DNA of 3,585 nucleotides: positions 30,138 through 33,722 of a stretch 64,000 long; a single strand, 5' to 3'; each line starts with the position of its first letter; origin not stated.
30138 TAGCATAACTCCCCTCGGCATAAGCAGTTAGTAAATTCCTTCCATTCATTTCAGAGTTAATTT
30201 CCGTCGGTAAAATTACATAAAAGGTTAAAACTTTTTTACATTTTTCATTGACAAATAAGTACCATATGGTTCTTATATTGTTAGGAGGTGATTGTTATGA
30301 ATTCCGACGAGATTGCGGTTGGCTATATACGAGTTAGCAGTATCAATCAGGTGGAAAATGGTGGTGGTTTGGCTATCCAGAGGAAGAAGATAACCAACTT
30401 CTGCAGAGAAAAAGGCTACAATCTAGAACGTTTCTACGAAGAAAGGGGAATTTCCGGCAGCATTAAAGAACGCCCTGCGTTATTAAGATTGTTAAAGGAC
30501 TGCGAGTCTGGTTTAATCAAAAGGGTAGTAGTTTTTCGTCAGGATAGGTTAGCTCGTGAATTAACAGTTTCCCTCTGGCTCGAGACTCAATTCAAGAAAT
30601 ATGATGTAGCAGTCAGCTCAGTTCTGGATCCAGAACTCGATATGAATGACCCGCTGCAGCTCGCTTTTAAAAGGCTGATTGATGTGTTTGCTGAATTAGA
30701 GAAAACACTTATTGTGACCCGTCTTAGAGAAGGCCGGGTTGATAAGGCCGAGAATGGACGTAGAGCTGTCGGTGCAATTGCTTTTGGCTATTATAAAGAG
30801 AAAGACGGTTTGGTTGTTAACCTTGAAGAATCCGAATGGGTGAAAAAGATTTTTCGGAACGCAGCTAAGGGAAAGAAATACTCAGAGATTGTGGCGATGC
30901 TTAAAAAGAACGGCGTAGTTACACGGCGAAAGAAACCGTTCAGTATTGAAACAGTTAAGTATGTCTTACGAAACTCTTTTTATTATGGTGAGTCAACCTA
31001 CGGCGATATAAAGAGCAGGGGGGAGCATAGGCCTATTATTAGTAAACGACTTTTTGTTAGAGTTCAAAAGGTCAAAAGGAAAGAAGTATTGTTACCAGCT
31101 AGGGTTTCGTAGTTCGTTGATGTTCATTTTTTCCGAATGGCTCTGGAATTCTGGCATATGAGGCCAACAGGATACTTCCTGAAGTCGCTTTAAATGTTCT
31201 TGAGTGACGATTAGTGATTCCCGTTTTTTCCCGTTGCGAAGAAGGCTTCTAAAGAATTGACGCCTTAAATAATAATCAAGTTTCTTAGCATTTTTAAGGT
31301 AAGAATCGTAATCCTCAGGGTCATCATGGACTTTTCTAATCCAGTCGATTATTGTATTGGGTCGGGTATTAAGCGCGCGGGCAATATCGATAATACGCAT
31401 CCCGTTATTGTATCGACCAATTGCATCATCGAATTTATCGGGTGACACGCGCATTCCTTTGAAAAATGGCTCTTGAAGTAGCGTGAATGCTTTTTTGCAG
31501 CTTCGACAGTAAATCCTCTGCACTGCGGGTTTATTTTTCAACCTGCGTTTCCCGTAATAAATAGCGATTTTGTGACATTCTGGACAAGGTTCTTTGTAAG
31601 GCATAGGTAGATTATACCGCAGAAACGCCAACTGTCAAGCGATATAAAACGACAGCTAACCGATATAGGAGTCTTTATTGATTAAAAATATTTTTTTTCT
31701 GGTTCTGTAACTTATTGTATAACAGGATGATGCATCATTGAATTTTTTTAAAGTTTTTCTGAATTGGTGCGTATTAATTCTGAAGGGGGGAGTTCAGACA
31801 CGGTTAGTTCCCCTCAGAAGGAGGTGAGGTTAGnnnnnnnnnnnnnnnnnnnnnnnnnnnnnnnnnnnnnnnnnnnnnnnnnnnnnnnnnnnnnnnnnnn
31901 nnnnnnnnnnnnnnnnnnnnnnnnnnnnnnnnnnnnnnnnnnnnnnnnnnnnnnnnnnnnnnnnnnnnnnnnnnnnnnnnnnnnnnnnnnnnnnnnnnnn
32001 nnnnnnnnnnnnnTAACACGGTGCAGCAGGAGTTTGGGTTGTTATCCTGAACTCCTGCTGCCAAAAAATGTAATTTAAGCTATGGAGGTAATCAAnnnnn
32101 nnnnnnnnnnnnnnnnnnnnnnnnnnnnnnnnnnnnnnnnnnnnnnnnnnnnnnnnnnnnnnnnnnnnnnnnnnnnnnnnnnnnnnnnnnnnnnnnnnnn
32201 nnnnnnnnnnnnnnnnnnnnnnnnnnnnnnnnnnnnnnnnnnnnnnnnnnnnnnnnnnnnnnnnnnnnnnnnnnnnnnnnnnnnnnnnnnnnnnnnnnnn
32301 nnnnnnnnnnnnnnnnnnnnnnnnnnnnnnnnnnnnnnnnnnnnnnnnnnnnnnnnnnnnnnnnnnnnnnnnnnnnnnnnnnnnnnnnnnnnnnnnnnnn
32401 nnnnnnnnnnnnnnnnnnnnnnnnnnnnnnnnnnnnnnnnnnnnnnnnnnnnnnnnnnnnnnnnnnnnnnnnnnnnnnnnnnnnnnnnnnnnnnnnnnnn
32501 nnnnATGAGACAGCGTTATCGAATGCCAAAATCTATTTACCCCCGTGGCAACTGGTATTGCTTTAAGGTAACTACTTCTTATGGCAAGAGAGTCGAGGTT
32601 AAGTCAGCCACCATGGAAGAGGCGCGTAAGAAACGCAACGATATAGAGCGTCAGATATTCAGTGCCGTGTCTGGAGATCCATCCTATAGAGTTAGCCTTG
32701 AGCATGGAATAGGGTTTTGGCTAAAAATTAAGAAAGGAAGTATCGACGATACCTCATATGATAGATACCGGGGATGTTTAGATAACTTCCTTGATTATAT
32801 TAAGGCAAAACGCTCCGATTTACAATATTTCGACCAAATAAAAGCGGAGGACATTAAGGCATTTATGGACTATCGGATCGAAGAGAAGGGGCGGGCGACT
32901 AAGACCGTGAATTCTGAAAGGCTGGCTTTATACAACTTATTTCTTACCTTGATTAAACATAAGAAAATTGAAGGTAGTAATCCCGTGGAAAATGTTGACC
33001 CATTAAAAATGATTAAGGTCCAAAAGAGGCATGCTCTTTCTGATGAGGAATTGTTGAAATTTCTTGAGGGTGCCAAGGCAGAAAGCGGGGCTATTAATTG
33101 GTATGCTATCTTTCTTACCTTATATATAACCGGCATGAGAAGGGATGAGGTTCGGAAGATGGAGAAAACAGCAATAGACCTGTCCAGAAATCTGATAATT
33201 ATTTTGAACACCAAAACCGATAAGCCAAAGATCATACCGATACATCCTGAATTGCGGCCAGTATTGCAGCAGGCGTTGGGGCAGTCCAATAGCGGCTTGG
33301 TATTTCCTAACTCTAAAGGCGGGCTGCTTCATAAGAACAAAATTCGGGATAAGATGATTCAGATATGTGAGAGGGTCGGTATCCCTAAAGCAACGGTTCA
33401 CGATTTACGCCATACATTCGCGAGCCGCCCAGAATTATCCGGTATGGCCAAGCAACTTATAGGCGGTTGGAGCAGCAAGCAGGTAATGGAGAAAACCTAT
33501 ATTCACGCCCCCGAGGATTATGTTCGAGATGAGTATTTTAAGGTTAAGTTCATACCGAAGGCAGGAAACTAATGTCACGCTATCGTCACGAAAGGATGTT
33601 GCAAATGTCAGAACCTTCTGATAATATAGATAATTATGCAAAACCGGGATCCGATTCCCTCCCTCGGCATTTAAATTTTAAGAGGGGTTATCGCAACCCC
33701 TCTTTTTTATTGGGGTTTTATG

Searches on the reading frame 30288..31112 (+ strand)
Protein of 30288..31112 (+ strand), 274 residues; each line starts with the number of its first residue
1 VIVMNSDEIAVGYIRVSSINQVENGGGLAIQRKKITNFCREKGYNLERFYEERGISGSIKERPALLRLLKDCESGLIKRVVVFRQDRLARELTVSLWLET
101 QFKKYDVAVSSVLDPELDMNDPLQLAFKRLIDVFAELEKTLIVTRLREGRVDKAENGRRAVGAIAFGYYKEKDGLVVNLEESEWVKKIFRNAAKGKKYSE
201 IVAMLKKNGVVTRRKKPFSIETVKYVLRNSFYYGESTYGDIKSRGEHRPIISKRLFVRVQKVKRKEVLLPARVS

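Call 3: search_protein_families(library=pfam, proteins=[window:30288-31112:+], max_evalue=0.01)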
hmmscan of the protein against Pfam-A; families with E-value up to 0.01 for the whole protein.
window:30288-31112:+ (274 aa): 2 families
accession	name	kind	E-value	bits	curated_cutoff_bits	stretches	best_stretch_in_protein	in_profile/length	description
PF00239.26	Resolvase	-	1.7e-28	100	23.3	1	10-158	1-144/145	Resolvase, N terminal domain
PF07508.19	Recombinase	-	2.2e-18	66.8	21.1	1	180-265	2-101/102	Recombinase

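Call 4: search_protein_families(library=padloc, proteins=[window:30288-31112:+], max_evalue=0.01)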
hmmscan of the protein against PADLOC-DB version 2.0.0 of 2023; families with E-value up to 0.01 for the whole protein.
window:30288-31112:+ (274 aa): 0 families

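Call 5: search_protein_families(library=ncbifam, proteins=[window:30288-31112:+], max_evalue=0.01)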
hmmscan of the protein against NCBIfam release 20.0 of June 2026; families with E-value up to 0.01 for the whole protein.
window:30288-31112:+ (274 aa): 7 families
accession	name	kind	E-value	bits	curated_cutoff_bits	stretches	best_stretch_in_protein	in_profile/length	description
NF047343.1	SCCmet_CcrB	equivalog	2.7e-39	135.2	900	1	12-248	11-264/542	cassette chromosome recombinase CcrB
NF047344.1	SCCmet_CcrA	equivalog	1.6e-22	80.3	700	1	10-265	4-250/442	cassette chromosome recombinase CcrA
NF047347.1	SCCmet_CcrC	equivalog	4.7e-20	71.6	900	1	9-235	5-237/558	cassette chromosome recombinase CcrC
NF041201.1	recomb_XisF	equivalog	1.6e-17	63.7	375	1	11-254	2-266/465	fdxN element excision recombinase XisF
NF033518.0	transpos_IS607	equivalog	8.2e-13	48.3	110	1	9-124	55-164/187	IS607 family transposase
NF009949.0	PRK13413.1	equivalog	3.5e-08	33.3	272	1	11-159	3-144/203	master DNA invertase Mpi family serine-type recombinase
NF049883.1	resolv_YneB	equivalog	1.4e-06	28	175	1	10-159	2-148/211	YneB family resolvase-like protein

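Call 6: search_protein_families(library=phrogs, proteins=[window:30288-31112:+], max_evalue=0.01)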
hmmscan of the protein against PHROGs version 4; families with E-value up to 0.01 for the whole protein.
window:30288-31112:+ (274 aa): 4 families
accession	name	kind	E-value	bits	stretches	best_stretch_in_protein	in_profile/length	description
phrog_95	-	integration and excision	1.1e-60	206.9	1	4-263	84-355/651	integrase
phrog_125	-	DNA, RNA and nucleotide metabolism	1.8e-27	97.5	1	10-264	22-249/254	DNA invertase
phrog_6620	-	integration and excision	1.1e-09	39.2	1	6-112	54-153/201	transposase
phrog_7701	-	DNA, RNA and nucleotide metabolism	0.0027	19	0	162-266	2-88/137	DNA invertase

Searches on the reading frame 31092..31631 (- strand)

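Call 3: search_protein_families(library=pfam, proteins=[window:31092-31631:-], max_evalue=0.01)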
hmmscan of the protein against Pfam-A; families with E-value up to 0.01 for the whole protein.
window:31092-31631:- (179 aa): 1 family
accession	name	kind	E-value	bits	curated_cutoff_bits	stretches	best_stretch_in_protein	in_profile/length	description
PF01527.26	HTH_Tnp_1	-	0.0024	18.5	24.1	1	70-103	15-49/75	Transposase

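Call 4: search_protein_families(library=padloc, proteins=[window:31092-31631:-], max_evalue=0.01)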
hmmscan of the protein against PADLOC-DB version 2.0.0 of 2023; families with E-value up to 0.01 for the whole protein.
window:31092-31631:- (179 aa): 0 families

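Call 5: search_protein_families(library=ncbifam, proteins=[window:31092-31631:-], max_evalue=0.01)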
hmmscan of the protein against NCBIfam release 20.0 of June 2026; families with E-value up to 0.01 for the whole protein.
window:31092-31631:- (179 aa): 1 family
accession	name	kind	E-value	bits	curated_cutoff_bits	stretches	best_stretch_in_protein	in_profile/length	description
NF033558.1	transpos_IS1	equivalog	5.2e-06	26.5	100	1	16-104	1-82/199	IS1 family transposase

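Call 6: search_protein_families(library=phrogs, proteins=[window:31092-31631:-], max_evalue=0.01)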
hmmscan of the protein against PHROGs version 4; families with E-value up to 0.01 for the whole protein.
window:31092-31631:- (179 aa): 3 families
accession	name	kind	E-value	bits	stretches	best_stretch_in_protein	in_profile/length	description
phrog_10675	-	unknown function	0.00028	22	1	15-54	7-46/98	-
phrog_4151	-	DNA, RNA and nucleotide metabolism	0.0011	19.8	0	69-100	12-43/154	DNA binding protein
phrog_1191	-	integration and excision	0.0089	17.1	0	16-98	8-84/90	transposase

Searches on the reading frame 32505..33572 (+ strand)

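Call 5: search_protein_families(library=ncbifam, proteins=[window:32505-33572:+], max_evalue=0.01)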
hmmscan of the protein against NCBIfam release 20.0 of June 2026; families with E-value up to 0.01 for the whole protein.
window:32505-33572:+ (355 aa): 8 families
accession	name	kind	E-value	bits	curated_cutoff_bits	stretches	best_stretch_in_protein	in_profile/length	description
NF040815.2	recomb_XerA_Arch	equivalog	3.3e-24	85.9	220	1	83-315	15-232/263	site-specific tyrosine recombinase/integron integrase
TIGR02224.1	recomb_XerC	equivalog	6.1e-22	78.3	335.15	1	84-307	17-247/295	tyrosine recombinase XerC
TIGR02225.1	recomb_XerD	equivalog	9e-20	71.2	329.6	1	82-307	15-244/290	site-specific tyrosine recombinase XerD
NF001399.0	PRK00283.1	subfamily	6.4e-16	58.5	279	1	83-307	25-253/300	tyrosine recombinase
NF002331.0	PRK01287.1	subfamily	8.3e-11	41.4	371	1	122-308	86-283/365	site-specific tyrosine recombinase XerC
TIGR02249.1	integrase_gron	subfamily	1.2e-09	37.9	265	1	98-259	29-178/315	integron integrase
NF007370.0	PRK09870.1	subfamily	0.00063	19.4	221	1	172-303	7-145/200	tyrosine-type DNA invertase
NF003462.0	PRK05084.1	equivalog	0.0016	17.2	267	0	201-309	199-316/360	tyrosine recombinase XerS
